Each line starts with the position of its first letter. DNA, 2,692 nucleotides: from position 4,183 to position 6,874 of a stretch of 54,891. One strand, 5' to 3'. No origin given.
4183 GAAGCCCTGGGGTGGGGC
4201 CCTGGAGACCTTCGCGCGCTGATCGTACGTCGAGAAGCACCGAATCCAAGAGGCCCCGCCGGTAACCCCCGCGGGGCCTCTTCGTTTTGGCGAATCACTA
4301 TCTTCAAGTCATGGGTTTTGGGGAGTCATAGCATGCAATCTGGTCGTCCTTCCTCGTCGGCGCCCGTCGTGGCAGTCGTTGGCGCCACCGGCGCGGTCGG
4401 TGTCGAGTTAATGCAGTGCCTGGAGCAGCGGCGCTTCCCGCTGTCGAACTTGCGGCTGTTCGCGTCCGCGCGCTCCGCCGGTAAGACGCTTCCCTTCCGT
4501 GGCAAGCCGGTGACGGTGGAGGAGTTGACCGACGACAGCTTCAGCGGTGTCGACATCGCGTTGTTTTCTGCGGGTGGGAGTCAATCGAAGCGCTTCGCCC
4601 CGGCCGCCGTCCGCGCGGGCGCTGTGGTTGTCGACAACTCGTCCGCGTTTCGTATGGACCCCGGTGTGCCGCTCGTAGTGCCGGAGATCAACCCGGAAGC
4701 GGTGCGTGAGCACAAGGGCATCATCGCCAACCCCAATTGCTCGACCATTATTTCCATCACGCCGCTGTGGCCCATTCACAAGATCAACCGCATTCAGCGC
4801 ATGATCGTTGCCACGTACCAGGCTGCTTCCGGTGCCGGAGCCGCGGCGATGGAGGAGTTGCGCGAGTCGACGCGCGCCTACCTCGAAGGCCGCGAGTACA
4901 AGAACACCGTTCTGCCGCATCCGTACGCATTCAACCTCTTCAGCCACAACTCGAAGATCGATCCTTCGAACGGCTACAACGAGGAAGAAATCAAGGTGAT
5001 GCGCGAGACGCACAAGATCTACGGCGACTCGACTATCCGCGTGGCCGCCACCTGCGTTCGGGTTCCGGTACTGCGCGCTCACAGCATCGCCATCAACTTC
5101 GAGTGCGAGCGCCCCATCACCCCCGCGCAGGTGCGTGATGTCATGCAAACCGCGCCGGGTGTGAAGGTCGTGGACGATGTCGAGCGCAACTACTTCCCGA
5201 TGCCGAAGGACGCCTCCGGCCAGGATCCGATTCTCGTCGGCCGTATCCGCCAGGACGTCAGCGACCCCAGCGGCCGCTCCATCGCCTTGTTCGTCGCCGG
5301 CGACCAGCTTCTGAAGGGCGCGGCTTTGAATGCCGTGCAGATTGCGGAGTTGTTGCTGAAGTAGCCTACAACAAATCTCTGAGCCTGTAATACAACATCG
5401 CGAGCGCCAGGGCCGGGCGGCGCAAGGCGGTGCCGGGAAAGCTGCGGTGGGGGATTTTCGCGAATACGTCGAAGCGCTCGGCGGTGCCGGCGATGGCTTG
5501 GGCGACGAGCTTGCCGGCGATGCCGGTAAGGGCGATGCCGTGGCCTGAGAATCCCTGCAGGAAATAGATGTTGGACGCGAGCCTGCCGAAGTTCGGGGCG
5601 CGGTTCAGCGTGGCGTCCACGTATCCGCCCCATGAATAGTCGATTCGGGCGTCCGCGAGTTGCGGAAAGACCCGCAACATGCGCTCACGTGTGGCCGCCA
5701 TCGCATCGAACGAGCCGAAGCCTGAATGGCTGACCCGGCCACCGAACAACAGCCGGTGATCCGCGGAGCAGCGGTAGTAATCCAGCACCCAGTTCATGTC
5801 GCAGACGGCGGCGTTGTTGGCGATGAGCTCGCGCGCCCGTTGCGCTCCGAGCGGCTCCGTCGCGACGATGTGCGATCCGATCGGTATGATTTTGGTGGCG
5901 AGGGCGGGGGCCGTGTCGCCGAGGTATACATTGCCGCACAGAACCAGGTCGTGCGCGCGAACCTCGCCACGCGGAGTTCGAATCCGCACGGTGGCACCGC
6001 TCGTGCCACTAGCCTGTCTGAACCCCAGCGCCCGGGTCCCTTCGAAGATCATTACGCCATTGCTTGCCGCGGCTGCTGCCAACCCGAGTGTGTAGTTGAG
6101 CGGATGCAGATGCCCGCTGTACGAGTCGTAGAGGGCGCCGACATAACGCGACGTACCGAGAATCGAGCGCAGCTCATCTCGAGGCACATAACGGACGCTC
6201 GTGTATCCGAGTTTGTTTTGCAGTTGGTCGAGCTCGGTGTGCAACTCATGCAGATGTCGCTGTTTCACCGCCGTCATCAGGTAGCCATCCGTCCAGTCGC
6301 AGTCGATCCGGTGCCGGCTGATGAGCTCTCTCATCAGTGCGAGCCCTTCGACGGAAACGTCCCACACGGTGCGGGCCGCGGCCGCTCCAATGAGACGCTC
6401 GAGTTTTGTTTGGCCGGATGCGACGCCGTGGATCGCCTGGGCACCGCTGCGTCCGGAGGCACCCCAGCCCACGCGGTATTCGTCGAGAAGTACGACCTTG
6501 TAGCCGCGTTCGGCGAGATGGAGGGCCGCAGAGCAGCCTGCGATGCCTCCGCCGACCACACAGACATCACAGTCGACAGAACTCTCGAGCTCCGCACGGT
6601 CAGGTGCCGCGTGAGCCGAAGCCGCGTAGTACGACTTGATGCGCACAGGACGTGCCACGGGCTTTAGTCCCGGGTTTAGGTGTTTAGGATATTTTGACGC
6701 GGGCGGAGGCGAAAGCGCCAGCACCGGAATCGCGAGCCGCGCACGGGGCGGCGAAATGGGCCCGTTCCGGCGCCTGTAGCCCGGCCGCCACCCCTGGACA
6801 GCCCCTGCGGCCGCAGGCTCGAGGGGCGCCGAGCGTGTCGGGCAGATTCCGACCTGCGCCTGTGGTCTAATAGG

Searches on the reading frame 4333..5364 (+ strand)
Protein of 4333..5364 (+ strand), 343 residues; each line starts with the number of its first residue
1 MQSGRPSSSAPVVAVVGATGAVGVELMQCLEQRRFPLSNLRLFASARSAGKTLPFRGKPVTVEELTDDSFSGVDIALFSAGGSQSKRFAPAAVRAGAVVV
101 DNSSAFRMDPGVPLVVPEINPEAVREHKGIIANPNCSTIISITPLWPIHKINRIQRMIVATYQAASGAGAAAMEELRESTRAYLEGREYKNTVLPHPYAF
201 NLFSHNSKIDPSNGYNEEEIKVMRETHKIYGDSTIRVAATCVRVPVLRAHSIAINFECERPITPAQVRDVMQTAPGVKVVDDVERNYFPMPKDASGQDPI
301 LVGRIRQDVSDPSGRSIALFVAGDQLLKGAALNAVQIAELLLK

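Call 7: find_related_loci(query=window:4333-5364:+, collection=genome_contigs, flank=3000)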
Query window:4333-5364:+ (343 aa) in genome_contigs; peptide patterns used: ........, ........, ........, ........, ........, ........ (x = any residue, [..] = any of these).
436 stretches matched a pattern; 358 encode a relative of the query (tblastn E <= 1e-3); the best 80 are kept; 80 distinct loci.
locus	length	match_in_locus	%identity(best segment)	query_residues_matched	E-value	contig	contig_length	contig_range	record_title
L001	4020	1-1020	99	4-343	0e+0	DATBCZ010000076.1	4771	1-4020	MAG TPA_asm: Steroidobacteraceae bacterium isolate SMAG_U5798 k141_2887528, whole genome shotgun sequence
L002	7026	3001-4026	95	1-343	0e+0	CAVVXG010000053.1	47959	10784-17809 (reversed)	MAG: uncultured proteobacterium isolate MFD04540.bin.3.53 genome assembly, contig: contig_73352, whole genome shotgun se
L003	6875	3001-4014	91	1-343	0e+0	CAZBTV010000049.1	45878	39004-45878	MAG TPA_asm: uncultured Steroidobacteraceae bacterium isolate SRP272529_co1_105 genome assembly, contig: NODE_996_length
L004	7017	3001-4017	91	1-339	0e+0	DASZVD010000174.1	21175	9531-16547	MAG TPA_asm: Steroidobacteraceae bacterium isolate SMAG_U6122 k141_636463, whole genome shotgun sequence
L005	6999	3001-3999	93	10-342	0e+0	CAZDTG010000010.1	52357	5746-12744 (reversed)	MAG TPA_asm: uncultured Steroidobacteraceae bacterium isolate SRP272529_co1_120 genome assembly, contig: NODE_750_length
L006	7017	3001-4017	91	1-339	0e+0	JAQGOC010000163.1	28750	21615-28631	MAG: Gammaproteobacteria bacterium isolate RYN_603 scaffold_2242665, whole genome shotgun sequence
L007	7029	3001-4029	90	1-343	0e+0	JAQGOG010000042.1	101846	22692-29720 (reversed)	MAG: Gammaproteobacteria bacterium isolate RYN_607 scaffold_350515, whole genome shotgun sequence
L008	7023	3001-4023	87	1-341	0e+0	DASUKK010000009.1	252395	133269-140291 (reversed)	MAG TPA_asm: Steroidobacteraceae bacterium isolate SMAG_U1512 k141_628572, whole genome shotgun sequence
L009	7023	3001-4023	86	1-341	0e+0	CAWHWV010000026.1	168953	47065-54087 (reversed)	MAG: uncultured proteobacterium isolate MFD04434.bin.3.45 genome assembly, contig: contig_22491, whole genome shotgun se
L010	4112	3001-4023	85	1-341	0e+0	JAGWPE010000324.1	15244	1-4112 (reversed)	MAG: Gammaproteobacteria bacterium isolate REEB272 k141_3057885, whole genome shotgun sequence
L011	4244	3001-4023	85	1-341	0e+0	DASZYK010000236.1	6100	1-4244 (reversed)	MAG TPA_asm: Steroidobacteraceae bacterium isolate SMAG_U6208 k141_403490, whole genome shotgun sequence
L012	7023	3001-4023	85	1-341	0e+0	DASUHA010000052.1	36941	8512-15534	MAG TPA_asm: Steroidobacteraceae bacterium isolate SMAG_U1420 k141_434175, whole genome shotgun sequence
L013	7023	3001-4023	84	1-341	0e+0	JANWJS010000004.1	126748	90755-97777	MAG: Steroidobacteraceae bacterium isolate CRAIB_MAG73 c_000000001886, whole genome shotgun sequence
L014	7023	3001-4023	85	1-341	0e+0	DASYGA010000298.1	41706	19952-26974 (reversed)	MAG TPA_asm: Steroidobacteraceae bacterium isolate SMAG_U4201 k141_583190, whole genome shotgun sequence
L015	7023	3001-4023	84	1-341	0e+0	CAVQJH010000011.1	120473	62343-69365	MAG: uncultured proteobacterium isolate MFD10064.bin.1.46 genome assembly, contig: contig_45015, whole genome shotgun se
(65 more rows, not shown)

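Call 41: search_protein_families(library=pfam, proteins=[window:4333-5364:+])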
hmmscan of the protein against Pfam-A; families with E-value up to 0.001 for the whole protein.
window:4333-5364:+ (343 aa): 2 families
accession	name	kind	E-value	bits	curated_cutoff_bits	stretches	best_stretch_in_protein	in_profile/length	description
PF02774.23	Semialdhyde_dhC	-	2.6e-41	142.2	26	1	145-328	1-184/184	Semialdehyde dehydrogenase, dimerisation domain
PF01118.30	Semialdhyde_dh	-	8.6e-37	126.7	26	1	13-126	2-120/121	Semialdehyde dehydrogenase, NAD binding domain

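Call 44: search_protein_families(library=ncbifam, proteins=[window:4333-5364:+])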
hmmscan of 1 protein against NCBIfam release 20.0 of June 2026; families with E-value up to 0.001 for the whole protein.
window:4333-5364:+ (343 aa): 11 families
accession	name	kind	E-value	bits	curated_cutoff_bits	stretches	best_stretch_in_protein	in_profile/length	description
NF011456.0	PRK14874.1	equivalog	1e-132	442.4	223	1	12-342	6-341/346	aspartate-semialdehyde dehydrogenase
TIGR01296.1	asd_B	equivalog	3.7e-123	410.9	324.2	1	13-343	2-338/339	aspartate-semialdehyde dehydrogenase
NF005229.0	PRK06728.1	equivalog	2.1e-93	312.9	628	1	12-341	7-341/347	aspartate-semialdehyde dehydrogenase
NF004224.0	PRK05671.1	equivalog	1.9e-67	228.1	284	1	13-343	7-333/336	aspartate-semialdehyde dehydrogenase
NF005957.0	PRK08040.1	equivalog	2.4e-55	188.3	273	1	12-342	6-331/336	aspartate-semialdehyde dehydrogenase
NF006416.0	PRK08664.1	subfamily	1.4e-39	136.3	232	2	13-175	6-188/350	aspartate-semialdehyde dehydrogenase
TIGR00978.1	asd_EA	equivalog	9.9e-36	123.5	301.2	2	13-173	3-184/342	aspartate-semialdehyde dehydrogenase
NF005144.0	PRK06598.1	subfamily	2.3e-30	106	198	2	189-332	213-358/369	aspartate-semialdehyde dehydrogenase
TIGR01745.1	asd_gamma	equivalog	1.7e-23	83.2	402.9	2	210-332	232-356/366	aspartate-semialdehyde dehydrogenase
TIGR01850.1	argC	equivalog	2.1e-19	69.9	233.6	1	13-339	3-327/345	N-acetyl-gamma-glutamyl-phosphate reductase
NF005368.0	PRK06901.1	equivalog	7.5e-07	28.7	437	1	26-259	19-239/323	oxidoreductase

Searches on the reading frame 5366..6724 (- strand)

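Call 41: search_protein_families(library=pfam, proteins=[window:5366-6724:-])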
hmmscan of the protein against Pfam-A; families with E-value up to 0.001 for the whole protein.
window:5366-6724:- (452 aa): 8 families
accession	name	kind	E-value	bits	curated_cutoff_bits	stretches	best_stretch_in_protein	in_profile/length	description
PF01266.30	DAO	-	1.2e-69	235.9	27.9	1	53-409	1-352/353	FAD dependent oxidoreductase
PF12831.13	FAD_oxidored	-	3e-07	30.5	27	1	53-105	1-53/416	FAD dependent oxidoreductase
PF01494.25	FAD_binding_3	-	1.5e-06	28.1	22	1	51-85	1-35/349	FAD binding domain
PF01134.28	GIDA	-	2.8e-06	27.1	22.1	1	53-105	1-51/391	Glucose inhibited division protein A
PF00890.30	FAD_binding_2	-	3.8e-06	26.8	20.4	1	53-93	1-41/414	FAD binding domain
PF07992.20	Pyr_redox_2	-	8.4e-06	25.8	26.1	1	53-82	2-31/291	Pyridine nucleotide-disulphide oxidoreductase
PF13450.12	NAD_binding_8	-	1.9e-05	25.2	21.9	1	56-82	1-27/68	NAD(P)-binding Rossmann-like domain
PF01946.23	Thi4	-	0.00025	20.8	26.2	1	45-96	11-62/235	Thi4 family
